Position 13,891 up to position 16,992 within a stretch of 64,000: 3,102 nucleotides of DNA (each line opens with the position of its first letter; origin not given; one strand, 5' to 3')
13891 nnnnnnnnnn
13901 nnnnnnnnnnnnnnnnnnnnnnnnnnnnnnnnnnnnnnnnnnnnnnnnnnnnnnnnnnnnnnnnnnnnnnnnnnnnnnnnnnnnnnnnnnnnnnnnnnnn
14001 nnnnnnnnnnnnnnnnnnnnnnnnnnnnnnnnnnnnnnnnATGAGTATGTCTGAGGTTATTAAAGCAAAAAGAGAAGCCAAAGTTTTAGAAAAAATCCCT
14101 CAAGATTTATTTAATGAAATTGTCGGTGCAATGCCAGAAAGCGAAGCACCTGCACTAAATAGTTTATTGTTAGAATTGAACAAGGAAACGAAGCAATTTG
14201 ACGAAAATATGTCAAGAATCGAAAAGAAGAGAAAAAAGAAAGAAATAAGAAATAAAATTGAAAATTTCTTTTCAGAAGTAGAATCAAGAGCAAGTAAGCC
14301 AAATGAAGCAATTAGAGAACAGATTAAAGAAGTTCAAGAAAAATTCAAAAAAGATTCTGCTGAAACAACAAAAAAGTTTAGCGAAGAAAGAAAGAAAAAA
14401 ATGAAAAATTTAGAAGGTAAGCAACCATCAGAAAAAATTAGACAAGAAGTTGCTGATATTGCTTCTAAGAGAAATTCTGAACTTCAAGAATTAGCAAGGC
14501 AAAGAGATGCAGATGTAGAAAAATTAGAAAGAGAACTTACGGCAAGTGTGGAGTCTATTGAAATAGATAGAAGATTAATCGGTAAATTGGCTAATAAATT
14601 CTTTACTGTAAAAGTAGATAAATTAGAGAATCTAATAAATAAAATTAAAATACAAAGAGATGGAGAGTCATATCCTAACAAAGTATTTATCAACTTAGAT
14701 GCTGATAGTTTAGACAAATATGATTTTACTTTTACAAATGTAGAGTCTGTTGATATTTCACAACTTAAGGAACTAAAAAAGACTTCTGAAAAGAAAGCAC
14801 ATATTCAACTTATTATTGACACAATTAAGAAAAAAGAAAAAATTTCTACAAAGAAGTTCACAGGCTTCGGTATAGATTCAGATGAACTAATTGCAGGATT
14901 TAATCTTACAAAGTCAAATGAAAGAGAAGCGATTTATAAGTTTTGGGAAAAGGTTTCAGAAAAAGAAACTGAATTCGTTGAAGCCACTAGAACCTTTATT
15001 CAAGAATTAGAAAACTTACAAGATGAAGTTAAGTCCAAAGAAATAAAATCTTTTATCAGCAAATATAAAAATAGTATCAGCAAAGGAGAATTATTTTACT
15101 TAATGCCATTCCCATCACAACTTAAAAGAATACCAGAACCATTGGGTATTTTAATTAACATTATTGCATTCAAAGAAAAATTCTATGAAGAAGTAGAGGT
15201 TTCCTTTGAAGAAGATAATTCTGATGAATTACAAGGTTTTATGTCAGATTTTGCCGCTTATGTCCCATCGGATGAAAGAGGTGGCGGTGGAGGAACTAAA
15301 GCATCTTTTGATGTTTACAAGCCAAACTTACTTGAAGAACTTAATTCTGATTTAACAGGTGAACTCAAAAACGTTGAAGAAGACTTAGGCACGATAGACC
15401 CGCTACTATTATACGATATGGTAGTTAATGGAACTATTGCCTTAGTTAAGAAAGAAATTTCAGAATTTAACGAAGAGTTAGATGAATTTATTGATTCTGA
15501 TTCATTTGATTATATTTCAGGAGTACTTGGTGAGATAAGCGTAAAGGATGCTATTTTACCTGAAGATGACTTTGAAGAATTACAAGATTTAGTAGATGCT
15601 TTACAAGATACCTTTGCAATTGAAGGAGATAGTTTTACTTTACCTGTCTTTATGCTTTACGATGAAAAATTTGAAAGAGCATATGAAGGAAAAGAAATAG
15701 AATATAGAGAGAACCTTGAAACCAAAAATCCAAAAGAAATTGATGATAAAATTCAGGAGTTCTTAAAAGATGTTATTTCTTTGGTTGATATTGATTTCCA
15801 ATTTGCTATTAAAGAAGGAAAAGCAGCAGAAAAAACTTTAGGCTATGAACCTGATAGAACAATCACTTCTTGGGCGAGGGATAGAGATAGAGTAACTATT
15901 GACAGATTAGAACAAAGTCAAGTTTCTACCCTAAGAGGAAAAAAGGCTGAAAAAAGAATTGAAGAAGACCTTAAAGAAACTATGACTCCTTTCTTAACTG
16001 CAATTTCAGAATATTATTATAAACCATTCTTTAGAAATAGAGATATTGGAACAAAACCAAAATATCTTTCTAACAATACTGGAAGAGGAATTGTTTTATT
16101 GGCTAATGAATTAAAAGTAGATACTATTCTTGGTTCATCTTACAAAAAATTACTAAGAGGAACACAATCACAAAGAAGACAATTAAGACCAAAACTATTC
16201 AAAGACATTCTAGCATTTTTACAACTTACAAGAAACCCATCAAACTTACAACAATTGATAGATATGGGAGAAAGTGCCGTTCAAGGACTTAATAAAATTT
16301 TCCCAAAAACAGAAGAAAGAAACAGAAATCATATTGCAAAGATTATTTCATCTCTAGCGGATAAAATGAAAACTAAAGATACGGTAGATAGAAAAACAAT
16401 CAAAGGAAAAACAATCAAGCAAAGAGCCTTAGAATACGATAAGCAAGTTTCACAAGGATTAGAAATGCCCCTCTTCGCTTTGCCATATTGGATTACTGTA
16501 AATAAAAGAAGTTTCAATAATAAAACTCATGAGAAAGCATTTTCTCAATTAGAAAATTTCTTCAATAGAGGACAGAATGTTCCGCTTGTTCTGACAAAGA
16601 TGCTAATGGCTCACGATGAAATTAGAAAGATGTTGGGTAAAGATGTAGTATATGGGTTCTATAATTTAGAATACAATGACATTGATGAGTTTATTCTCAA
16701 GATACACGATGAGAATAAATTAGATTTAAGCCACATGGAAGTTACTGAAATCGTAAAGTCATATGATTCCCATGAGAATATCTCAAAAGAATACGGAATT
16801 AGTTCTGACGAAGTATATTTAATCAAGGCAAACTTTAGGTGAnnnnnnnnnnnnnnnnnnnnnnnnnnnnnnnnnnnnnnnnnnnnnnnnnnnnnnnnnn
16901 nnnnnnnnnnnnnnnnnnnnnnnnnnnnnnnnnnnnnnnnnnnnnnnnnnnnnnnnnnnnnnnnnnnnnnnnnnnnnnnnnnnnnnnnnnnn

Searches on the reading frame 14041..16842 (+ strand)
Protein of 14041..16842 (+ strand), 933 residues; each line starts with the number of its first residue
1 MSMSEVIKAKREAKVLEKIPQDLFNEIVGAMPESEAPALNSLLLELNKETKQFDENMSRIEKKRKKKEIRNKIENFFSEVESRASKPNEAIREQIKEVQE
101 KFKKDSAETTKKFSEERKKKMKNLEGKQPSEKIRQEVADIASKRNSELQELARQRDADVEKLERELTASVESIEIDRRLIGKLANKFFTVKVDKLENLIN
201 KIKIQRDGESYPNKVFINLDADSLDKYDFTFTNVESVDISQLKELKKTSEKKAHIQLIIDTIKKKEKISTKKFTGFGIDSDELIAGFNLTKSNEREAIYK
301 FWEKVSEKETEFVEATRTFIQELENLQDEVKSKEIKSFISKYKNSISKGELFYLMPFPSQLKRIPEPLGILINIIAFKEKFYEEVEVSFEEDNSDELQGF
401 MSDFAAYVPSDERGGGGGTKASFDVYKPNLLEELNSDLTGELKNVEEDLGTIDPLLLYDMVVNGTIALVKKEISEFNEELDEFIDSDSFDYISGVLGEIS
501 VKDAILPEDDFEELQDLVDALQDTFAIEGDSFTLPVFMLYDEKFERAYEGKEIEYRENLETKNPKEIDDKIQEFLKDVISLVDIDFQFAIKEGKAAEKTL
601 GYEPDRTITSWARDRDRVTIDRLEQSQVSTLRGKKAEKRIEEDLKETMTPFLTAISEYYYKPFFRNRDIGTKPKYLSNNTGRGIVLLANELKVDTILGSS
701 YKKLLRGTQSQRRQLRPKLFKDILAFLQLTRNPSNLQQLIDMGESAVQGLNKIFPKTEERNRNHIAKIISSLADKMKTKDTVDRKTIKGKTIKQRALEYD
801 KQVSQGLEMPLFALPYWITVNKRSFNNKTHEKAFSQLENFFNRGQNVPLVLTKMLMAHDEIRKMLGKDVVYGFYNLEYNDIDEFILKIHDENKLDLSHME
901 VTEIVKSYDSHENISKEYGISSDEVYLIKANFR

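Call 6: search_protein_families(library=phrogs, proteins=[window:14041-16842:+])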
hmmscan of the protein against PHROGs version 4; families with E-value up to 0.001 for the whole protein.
window:14041-16842:+ (933 aa): 0 families

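Call 17: search_protein_families(library=pfam, proteins=[window:14041-16842:+], max_evalue=0.01)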
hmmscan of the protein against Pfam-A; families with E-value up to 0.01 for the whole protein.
window:14041-16842:+ (933 aa): 0 families

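Call 82: search_protein_families(library=phrogs, proteins=[window:14041-16842:+], max_evalue=0.1)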
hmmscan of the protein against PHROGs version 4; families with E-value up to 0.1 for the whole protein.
window:14041-16842:+ (933 aa): 2 families
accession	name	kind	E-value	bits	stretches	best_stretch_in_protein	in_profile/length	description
phrog_36033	-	unknown function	0.027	15.6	0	370-418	11-58/124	-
phrog_3827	-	tail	0.066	13.4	0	33-99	140-195/393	tail length tape measure protein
